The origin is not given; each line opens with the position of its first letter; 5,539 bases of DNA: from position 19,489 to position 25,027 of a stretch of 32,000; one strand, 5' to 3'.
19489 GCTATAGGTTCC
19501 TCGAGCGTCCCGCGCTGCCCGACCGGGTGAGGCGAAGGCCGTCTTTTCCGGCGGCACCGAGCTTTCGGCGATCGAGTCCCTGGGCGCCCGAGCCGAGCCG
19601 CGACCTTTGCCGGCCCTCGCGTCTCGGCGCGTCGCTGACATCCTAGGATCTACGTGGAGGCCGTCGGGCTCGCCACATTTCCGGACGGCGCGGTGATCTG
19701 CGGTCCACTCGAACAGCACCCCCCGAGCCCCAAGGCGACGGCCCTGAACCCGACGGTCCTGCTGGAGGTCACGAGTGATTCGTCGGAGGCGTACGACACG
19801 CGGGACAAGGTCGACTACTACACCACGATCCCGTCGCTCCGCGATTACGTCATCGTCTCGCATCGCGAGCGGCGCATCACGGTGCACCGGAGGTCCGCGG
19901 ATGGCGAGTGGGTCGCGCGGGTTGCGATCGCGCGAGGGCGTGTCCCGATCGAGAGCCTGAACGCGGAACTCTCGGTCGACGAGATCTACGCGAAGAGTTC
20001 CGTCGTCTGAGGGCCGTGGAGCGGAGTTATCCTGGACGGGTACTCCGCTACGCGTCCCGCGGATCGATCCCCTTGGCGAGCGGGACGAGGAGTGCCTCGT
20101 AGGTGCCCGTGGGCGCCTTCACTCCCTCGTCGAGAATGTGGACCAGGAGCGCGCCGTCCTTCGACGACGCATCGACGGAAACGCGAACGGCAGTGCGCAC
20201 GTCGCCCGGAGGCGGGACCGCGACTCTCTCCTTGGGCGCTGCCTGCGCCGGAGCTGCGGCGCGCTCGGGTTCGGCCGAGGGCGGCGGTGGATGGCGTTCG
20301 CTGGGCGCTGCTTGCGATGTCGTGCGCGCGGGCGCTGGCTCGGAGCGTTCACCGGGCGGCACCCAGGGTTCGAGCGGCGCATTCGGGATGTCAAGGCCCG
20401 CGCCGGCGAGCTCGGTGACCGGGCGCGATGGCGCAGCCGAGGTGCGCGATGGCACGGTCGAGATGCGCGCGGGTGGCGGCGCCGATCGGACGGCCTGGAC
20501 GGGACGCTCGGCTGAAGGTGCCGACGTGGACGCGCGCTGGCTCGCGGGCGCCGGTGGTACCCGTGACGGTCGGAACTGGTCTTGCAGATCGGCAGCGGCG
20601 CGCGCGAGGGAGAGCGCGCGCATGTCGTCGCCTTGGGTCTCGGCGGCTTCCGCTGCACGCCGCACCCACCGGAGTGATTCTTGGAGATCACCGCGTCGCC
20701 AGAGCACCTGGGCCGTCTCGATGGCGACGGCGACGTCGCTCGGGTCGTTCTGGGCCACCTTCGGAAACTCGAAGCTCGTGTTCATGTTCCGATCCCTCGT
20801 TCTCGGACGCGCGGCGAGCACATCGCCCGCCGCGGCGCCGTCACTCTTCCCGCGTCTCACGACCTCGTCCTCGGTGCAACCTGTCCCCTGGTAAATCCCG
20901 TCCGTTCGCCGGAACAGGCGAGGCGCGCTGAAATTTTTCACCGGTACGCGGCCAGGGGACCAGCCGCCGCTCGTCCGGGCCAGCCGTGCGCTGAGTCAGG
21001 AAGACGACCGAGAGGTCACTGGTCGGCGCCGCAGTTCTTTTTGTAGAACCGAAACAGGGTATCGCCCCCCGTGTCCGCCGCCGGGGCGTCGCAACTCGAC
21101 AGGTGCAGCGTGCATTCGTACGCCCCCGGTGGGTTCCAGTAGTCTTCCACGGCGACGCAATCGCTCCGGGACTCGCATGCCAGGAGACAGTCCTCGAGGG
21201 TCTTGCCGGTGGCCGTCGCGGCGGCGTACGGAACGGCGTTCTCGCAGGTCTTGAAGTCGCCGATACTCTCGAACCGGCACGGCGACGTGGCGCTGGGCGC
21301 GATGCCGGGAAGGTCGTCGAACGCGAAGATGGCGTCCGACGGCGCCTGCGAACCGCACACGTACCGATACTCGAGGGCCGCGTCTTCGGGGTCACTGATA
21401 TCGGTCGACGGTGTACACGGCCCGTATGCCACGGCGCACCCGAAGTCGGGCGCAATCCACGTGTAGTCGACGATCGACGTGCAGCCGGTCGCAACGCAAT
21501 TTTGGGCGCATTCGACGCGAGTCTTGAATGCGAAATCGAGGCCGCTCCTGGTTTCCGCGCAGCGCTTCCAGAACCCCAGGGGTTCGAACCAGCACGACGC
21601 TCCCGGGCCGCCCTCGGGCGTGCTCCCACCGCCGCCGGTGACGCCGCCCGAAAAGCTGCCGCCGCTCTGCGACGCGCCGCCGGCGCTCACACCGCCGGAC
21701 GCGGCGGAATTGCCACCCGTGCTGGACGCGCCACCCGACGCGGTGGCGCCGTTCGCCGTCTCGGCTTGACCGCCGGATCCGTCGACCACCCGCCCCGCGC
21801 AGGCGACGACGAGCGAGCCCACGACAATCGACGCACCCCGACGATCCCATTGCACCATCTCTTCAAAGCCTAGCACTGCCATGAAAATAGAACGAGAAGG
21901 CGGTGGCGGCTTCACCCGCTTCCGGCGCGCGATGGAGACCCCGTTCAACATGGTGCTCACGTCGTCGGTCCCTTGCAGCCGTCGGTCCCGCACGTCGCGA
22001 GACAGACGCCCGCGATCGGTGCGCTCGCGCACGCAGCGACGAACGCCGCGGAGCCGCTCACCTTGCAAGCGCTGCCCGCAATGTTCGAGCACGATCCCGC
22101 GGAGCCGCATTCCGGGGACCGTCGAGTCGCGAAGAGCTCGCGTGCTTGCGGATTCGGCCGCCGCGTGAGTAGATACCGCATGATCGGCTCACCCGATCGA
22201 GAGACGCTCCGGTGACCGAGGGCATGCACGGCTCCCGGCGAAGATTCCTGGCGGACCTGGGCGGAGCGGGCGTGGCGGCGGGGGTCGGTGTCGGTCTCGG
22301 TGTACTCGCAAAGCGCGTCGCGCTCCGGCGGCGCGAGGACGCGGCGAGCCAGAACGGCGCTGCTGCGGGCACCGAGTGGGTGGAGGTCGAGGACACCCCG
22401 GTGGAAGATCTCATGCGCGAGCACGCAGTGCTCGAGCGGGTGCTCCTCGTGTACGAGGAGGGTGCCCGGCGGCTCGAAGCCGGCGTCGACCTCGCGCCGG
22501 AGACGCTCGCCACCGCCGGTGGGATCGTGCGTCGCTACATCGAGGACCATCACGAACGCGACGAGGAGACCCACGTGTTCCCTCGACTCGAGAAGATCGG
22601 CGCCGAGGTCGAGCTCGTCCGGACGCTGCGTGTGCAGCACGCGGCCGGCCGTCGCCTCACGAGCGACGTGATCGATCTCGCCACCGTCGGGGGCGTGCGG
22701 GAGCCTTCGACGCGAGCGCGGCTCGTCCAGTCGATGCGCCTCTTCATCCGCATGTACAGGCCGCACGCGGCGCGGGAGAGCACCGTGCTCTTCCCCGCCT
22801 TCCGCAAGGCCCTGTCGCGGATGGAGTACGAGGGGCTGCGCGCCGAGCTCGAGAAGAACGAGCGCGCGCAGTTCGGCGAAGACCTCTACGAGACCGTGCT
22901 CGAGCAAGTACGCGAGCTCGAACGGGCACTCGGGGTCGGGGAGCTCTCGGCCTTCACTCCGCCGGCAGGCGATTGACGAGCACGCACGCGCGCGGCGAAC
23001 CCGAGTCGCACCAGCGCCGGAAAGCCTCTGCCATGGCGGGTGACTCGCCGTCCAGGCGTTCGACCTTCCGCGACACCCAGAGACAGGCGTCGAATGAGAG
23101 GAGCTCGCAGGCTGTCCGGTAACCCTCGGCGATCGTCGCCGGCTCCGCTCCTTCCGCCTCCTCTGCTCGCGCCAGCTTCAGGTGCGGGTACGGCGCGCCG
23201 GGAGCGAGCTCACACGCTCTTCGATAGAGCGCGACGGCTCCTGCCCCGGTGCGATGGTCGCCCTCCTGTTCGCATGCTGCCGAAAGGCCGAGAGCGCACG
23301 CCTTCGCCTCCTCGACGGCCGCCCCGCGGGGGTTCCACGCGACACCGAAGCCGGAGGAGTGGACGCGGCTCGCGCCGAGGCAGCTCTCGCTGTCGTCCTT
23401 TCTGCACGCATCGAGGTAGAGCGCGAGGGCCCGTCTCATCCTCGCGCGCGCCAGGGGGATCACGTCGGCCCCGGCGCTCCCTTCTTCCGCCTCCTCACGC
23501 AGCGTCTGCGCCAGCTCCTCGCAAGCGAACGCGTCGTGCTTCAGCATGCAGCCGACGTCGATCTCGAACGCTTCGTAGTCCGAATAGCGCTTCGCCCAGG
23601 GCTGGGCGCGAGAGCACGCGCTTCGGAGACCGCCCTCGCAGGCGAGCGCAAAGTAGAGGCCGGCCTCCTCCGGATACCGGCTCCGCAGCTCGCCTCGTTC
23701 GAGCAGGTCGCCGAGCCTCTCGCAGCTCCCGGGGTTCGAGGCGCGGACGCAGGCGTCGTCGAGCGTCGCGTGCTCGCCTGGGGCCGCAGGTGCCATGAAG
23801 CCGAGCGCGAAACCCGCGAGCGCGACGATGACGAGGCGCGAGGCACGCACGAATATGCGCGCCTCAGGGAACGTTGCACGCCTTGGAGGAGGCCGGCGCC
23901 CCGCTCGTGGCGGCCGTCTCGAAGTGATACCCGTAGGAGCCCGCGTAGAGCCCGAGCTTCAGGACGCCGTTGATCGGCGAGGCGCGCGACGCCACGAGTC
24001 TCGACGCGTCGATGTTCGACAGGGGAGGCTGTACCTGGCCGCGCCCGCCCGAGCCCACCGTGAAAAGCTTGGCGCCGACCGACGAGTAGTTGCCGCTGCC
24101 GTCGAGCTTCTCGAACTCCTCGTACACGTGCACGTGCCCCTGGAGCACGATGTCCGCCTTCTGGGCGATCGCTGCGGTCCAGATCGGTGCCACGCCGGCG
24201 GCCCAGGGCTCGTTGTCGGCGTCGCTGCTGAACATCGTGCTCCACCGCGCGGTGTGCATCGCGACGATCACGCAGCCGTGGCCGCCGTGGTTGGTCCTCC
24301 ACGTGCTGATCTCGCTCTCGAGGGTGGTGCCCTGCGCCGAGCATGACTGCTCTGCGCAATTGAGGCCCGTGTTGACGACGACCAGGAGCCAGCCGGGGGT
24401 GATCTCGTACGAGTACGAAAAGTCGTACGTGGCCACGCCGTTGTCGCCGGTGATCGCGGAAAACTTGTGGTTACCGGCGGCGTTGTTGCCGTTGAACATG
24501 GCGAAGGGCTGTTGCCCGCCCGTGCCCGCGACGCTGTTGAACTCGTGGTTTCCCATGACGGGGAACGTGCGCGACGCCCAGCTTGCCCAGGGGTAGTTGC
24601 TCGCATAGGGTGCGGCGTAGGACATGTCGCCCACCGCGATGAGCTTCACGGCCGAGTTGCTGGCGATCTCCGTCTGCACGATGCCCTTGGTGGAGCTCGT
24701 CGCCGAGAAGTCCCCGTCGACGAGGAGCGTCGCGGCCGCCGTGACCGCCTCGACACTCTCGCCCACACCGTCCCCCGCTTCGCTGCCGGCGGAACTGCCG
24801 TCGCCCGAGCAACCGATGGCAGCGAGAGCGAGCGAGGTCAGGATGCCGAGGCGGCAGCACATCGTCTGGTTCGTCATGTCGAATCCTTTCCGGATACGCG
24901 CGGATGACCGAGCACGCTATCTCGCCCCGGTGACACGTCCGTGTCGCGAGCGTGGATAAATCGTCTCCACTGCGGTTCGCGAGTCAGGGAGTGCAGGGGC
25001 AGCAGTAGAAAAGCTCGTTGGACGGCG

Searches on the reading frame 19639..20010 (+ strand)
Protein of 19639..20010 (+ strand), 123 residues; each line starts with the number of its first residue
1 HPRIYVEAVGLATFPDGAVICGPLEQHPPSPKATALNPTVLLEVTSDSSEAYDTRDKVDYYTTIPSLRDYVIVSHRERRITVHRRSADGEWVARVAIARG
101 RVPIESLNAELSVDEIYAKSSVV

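Call 62: search_protein_families(library=pfam, proteins=[window:19639-20010:+], max_evalue=0.001)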
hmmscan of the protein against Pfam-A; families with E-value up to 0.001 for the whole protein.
window:19639-20010:+ (123 aa): 1 family
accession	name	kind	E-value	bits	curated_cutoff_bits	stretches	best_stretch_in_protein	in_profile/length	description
PF05685.18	Uma2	-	6.2e-14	52.3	27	1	9-105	66-160/172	Putative restriction endonuclease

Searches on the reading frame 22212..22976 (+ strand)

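Call 30: search_protein_families(library=pfam, proteins=[window:22212-22976:+], max_evalue=0.001)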
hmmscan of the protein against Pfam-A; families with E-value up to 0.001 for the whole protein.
window:22212-22976:+ (254 aa): 1 family
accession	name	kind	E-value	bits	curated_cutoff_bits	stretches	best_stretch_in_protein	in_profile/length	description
PF01814.28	Hemerythrin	-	4.6e-16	59.9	25.3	2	62-196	1-126/127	Hemerythrin HHE cation binding domain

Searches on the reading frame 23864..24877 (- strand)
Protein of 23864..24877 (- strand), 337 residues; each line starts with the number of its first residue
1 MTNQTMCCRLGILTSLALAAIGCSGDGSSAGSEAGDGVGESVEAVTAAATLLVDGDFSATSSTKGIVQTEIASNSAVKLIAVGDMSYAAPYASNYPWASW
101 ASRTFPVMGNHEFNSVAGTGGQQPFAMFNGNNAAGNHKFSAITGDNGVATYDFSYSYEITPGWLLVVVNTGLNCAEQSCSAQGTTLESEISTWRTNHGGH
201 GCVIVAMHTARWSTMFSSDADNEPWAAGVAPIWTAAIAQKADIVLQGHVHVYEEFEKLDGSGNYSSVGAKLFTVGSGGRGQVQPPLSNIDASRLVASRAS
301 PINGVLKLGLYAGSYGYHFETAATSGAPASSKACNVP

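Call 30: search_protein_families(library=pfam, proteins=[window:23864-24877:-], max_evalue=0.001)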
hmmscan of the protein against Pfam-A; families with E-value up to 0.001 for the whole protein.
window:23864-24877:- (337 aa): 1 family
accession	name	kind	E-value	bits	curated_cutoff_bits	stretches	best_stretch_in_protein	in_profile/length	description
PF00149.33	Metallophos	-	0.00044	21.2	21.5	1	79-252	34-191/191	Calcineurin-like phosphoesterase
